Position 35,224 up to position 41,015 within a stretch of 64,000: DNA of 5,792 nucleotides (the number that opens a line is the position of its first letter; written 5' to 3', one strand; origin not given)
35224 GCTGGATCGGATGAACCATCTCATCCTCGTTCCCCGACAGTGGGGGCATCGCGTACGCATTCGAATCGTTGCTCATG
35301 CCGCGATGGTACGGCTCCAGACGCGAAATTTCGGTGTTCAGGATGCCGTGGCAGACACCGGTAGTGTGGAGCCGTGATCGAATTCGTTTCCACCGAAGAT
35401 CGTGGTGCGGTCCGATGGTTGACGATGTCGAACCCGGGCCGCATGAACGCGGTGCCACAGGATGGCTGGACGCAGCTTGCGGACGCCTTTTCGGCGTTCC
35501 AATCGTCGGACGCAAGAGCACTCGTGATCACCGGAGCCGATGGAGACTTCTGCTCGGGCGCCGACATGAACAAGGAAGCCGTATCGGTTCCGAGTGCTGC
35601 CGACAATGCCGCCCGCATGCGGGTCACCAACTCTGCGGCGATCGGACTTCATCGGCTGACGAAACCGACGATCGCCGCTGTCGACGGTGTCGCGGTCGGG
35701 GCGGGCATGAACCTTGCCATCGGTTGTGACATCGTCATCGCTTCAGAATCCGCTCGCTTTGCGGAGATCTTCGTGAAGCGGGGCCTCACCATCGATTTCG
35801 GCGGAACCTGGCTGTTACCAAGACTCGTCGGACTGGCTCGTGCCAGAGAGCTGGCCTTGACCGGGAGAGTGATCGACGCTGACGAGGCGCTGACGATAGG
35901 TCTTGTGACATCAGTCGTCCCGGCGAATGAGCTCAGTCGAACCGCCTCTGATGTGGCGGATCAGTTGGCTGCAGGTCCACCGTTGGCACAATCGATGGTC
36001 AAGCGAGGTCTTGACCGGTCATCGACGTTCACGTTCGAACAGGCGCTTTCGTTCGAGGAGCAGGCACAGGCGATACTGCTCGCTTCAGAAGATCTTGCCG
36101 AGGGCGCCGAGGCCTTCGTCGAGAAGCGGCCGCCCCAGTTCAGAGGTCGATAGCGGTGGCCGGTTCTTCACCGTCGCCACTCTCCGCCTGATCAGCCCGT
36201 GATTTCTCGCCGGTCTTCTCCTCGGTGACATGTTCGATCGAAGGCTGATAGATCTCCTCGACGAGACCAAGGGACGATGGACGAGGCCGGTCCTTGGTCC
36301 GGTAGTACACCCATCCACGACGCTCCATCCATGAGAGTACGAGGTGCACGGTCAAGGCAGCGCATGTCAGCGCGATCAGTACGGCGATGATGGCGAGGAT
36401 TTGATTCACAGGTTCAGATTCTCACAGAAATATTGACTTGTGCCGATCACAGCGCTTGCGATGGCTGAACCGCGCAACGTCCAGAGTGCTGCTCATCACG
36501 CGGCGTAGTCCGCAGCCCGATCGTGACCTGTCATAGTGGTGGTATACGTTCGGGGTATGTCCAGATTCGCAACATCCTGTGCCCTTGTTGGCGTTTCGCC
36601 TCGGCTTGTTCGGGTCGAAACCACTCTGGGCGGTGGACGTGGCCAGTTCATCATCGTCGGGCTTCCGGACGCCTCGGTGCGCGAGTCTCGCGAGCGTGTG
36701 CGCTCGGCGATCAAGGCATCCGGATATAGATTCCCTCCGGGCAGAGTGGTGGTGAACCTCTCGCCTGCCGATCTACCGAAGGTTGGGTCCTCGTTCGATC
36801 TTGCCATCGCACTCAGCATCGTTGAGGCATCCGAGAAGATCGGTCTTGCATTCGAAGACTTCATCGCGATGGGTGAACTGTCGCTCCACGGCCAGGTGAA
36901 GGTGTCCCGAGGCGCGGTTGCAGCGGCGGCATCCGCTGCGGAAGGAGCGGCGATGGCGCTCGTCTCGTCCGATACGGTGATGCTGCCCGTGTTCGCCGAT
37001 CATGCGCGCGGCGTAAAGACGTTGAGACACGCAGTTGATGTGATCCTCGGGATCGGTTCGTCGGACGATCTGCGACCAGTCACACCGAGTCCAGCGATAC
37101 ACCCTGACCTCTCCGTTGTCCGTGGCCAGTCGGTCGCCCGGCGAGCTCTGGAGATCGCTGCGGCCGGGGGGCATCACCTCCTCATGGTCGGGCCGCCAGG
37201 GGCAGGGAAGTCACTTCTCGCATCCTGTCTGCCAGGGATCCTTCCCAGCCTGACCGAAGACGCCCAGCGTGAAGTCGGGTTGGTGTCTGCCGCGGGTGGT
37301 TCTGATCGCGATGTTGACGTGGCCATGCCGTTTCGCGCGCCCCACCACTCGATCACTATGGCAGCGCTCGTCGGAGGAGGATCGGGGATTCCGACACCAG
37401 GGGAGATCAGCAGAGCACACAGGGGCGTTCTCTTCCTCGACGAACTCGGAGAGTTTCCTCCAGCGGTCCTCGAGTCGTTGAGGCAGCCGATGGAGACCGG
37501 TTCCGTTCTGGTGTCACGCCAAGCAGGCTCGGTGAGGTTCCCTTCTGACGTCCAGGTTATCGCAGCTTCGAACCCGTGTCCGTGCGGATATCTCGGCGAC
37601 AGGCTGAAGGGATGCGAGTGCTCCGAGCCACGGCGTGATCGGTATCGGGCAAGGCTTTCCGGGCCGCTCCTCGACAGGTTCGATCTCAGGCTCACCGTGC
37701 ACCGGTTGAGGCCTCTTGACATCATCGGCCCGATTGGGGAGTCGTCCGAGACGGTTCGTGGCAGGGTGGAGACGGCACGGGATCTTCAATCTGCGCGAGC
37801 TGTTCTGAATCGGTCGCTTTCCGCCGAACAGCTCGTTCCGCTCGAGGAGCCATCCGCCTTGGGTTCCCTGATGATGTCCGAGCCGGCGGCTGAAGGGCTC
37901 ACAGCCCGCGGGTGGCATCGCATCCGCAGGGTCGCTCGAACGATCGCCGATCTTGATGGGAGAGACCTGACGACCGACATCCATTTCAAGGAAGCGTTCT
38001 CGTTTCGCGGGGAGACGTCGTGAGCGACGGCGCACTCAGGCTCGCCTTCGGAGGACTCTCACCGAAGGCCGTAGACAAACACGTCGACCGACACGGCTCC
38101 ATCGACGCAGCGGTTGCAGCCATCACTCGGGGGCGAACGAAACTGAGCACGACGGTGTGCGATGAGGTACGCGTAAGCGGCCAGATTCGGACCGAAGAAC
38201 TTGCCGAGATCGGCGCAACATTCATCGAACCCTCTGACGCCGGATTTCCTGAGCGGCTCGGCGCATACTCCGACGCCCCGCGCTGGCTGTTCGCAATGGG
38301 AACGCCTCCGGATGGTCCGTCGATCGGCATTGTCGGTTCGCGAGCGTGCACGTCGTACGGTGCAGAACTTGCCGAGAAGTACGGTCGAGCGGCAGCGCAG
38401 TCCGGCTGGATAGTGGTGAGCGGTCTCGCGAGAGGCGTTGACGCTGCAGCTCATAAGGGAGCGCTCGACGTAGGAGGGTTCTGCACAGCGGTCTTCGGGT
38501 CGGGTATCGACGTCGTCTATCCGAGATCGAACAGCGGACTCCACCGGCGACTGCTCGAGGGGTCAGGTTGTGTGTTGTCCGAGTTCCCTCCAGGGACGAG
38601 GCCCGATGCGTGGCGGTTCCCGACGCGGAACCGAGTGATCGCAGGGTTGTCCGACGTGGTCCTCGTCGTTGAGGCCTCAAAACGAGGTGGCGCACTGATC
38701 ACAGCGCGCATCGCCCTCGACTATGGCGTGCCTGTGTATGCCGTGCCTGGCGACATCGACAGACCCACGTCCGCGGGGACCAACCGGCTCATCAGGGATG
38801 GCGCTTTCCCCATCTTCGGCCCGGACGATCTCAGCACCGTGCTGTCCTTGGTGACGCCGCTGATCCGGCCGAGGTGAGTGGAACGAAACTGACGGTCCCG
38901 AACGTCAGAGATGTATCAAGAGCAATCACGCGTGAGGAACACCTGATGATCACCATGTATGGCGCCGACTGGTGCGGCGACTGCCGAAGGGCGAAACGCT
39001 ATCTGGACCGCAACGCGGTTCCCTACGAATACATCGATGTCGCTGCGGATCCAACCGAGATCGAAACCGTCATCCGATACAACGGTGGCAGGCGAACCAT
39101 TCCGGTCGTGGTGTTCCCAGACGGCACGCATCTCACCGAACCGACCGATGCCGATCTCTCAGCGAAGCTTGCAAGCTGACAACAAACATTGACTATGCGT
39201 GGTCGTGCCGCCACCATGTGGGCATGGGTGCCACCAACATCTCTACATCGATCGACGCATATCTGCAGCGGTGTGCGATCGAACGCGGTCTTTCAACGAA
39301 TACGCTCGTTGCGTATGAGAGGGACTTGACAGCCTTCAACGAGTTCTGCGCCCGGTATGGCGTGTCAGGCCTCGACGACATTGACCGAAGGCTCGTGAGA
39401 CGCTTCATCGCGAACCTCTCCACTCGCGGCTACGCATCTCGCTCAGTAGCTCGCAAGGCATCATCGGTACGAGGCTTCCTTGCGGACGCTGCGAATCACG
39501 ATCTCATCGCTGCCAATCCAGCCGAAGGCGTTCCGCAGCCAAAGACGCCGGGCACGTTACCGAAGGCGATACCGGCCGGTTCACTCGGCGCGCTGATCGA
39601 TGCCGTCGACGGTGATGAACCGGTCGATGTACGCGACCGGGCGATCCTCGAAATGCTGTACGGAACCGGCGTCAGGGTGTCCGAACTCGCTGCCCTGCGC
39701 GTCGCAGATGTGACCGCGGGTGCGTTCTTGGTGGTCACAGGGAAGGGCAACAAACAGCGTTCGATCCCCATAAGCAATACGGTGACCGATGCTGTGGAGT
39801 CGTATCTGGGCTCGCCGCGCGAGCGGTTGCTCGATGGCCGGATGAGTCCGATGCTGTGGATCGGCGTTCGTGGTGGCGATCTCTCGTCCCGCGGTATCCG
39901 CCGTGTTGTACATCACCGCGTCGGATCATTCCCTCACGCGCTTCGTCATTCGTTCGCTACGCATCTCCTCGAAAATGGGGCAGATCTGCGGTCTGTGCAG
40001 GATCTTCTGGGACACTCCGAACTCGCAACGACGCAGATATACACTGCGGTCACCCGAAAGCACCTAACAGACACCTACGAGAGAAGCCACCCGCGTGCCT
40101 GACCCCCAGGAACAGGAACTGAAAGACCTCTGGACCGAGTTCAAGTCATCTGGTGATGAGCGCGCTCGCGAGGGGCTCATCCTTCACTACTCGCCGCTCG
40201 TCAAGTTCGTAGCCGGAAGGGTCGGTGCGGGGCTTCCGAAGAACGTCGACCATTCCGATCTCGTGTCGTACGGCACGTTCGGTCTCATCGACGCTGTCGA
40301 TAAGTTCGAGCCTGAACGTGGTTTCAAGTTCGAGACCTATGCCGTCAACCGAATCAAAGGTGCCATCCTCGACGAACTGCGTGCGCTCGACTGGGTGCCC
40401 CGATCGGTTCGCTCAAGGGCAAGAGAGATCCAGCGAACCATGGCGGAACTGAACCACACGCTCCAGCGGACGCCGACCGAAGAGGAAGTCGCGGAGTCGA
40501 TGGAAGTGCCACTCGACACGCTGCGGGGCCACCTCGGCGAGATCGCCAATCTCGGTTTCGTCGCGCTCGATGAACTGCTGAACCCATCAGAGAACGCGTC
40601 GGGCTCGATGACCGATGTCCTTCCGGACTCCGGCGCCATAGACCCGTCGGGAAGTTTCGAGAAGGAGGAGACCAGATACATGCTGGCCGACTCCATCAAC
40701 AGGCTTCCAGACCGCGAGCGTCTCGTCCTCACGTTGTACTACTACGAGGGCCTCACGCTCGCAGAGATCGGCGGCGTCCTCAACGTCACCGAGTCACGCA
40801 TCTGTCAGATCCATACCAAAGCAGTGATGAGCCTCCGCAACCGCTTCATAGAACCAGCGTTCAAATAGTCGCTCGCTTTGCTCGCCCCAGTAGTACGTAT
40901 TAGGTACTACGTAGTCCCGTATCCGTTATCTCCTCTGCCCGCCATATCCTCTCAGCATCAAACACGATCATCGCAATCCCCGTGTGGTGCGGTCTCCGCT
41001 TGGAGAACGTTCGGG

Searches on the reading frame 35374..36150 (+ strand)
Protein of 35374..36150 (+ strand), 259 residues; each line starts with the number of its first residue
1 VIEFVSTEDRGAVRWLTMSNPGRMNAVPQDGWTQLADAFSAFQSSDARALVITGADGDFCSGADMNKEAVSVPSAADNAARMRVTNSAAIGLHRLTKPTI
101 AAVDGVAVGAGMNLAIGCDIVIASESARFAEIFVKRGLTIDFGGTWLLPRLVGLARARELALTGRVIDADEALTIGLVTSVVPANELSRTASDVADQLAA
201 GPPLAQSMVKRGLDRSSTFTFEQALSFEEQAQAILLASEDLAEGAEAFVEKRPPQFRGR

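Call 29: search_protein_families(library=ncbifam, proteins=[window:35374-36150:+], max_evalue=1e-12)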
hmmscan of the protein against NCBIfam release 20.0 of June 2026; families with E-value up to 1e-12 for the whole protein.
window:35374-36150:+ (259 aa): 67 families (the best 25 are shown)
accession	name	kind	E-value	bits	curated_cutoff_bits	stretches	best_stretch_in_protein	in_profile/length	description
NF051848.1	EnCoAHydtEchA19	equivalog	6.2e-61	206.2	400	1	6-259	3-258/258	enoyl-CoA hydratase EchA19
TIGR02280.1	PaaB1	equivalog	4.2e-60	203.4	345.15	1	11-259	7-256/256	2-(1,2-epoxy-1,2-dihydrophenyl)acetyl-CoA isomerase PaaG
NF006699.0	PRK09245.1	subfamily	4.7e-60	203.1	354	1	1-259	1-266/266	crotonase/enoyl-CoA hydratase family protein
NF006107.0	PRK08258.1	equivalog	5.5e-59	199.7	330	1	10-259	24-277/277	enoyl-CoA hydratase family protein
NF004635.0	PRK05981.1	equivalog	2e-57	194.7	351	1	5-259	6-266/266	enoyl-CoA hydratase/isomerase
NF004781.0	PRK06127.1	subfamily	9.5e-52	176.3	291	1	6-259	14-269/269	enoyl-CoA hydratase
NF004857.0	PRK06210.1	equivalog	7.2e-51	173.2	341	1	11-258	17-274/275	enoyl-CoA hydratase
NF006007.0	PRK08138.1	subfamily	8e-51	172.9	355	1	10-259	15-261/261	enoyl-CoA hydratase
NF046063.1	oxepin_alt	equivalog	1.6e-50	172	300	1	6-255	3-254/254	oxepin-CoA hydrolase, alternative type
NF004840.0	PRK06190.1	equivalog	3.7e-50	170.9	253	1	4-238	5-238/260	enoyl-CoA hydratase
NF004517.0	PRK05862.1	equivalog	2.8e-49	167.9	396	1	3-258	4-256/257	enoyl-CoA hydratase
NF005700.0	PRK07511.1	subfamily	2.7e-48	164.8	274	1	6-257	6-259/260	enoyl-CoA hydratase family protein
NF006109.0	PRK08260.1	subfamily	2.9e-48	164.6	320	1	10-258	11-277/296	enoyl-CoA hydratase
NF004525.0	PRK05870.1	equivalog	3e-47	161.7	285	1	2-245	2-243/249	enoyl-CoA hydratase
NF004475.0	PRK05809.1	subfamily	4.2e-47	160.8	394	1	7-258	8-259/260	short-chain-enoyl-CoA hydratase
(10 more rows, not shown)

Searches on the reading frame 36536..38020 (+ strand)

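Call 29: search_protein_families(library=ncbifam, proteins=[window:36536-38020:+], max_evalue=1e-12)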
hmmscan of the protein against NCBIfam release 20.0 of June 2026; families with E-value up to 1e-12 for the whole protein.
window:36536-38020:+ (495 aa): 2 families
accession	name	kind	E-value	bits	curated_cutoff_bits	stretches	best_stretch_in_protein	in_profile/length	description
TIGR00368.1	TIGR00368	hypoth_equivalog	7.6e-127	423.9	362.4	1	14-491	3-499/499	YifB family Mg chelatase-like AAA ATPase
NF007365.0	PRK09862.1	equivalog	4e-98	329.2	530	1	15-491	9-492/506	YifB family Mg chelatase-like AAA ATPase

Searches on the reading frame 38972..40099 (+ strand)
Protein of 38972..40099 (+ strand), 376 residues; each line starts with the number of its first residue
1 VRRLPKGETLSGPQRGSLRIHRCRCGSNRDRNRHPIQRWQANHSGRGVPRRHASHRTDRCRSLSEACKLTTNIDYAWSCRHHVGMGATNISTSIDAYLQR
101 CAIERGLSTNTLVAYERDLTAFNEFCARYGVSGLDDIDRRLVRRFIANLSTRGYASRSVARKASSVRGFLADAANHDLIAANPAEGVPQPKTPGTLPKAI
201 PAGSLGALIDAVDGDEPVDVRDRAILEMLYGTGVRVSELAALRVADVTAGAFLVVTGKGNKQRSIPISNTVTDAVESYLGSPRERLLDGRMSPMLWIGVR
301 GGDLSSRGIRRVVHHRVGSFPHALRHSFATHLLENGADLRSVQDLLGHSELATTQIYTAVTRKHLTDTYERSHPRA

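Call 30: search_protein_families(library=ncbifam, proteins=[window:38972-40099:+], max_evalue=1e-25)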
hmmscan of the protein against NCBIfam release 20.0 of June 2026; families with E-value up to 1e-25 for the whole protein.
window:38972-40099:+ (376 aa): 6 families
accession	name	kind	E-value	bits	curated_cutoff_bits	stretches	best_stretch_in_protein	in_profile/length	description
TIGR02224.1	recomb_XerC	equivalog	2e-86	290.1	335.15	1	96-376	2-293/295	tyrosine recombinase XerC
NF001399.0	PRK00283.1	subfamily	2e-83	280.1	279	1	91-376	6-299/300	tyrosine recombinase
TIGR02225.1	recomb_XerD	equivalog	9.6e-79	264.7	329.6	1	96-376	2-290/290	site-specific tyrosine recombinase XerD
NF040815.2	recomb_XerA_Arch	equivalog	3.6e-53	180.8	220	1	96-369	2-263/263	site-specific tyrosine recombinase/integron integrase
NF002331.0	PRK01287.1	subfamily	4.3e-49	167.4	371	1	92-374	28-326/365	site-specific tyrosine recombinase XerC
TIGR02249.1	integrase_gron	subfamily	5.4e-32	111.4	265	0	321-364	261-304/315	integron integrase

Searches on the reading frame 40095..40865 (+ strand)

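Call 30: search_protein_families(library=ncbifam, proteins=[window:40095-40865:+], max_evalue=1e-25)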
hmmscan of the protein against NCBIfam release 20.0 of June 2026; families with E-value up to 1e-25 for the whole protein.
window:40095-40865:+ (257 aa): 12 families
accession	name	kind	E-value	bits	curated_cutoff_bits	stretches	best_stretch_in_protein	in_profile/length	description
NF004935.0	PRK06288.1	equivalog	5.5e-102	341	343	1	3-251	13-262/270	RNA polymerase sigma factor WhiG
TIGR02479.1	FliA_WhiG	subfamily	2.6e-79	266.1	189.6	1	28-250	1-222/224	FliA/WhiG family RNA polymerase sigma factor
NF005413.0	PRK06986.1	subfamily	8.5e-67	225.5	201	1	23-251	13-236/241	RNA polymerase sigma factor FliA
NF005809.0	PRK07670.1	equivalog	2.3e-66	223.9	326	1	5-251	5-250/255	FliA/WhiG family RNA polymerase sigma factor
NF004572.0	PRK05911.1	equivalog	1.2e-52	178.9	378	1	5-249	5-251/257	RNA polymerase sigma factor sigma-28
TIGR02980.1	SigBFG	subfamily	1.5e-33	116.4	234.35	1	22-250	2-225/227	SigB/SigF/SigG family RNA polymerase sigma factor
TIGR02937.1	sigma70-ECF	superfamily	7.3e-33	113.5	42.9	1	24-250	2-164/165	sigma-70 family RNA polymerase sigma factor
NF009091.0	PRK12427.1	equivalog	6.6e-32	111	339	1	31-250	23-230/233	FliA/WhiG family RNA polymerase sigma factor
TIGR02394.1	rpoS_proteo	equivalog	1.1e-29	103.8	378.7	1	18-251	41-274/285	RNA polymerase sigma factor RpoS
TIGR02997.1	Sig70-cyanoRpoD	subfamily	1.3e-28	100.1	384.5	1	48-248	96-298/298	RNA polymerase sigma factor, RpoD/SigA family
TIGR02393.1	RpoD_Cterm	equivalog_domain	5.3e-26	91.7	354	1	51-249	25-226/238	RNA polymerase sigma factor RpoD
NF041931.2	MzaA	equivalog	8.4e-26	91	800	1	22-249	474-703/726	MZA anti-phage system associated sigma-70 family RNA polymerase sigma factor MzaA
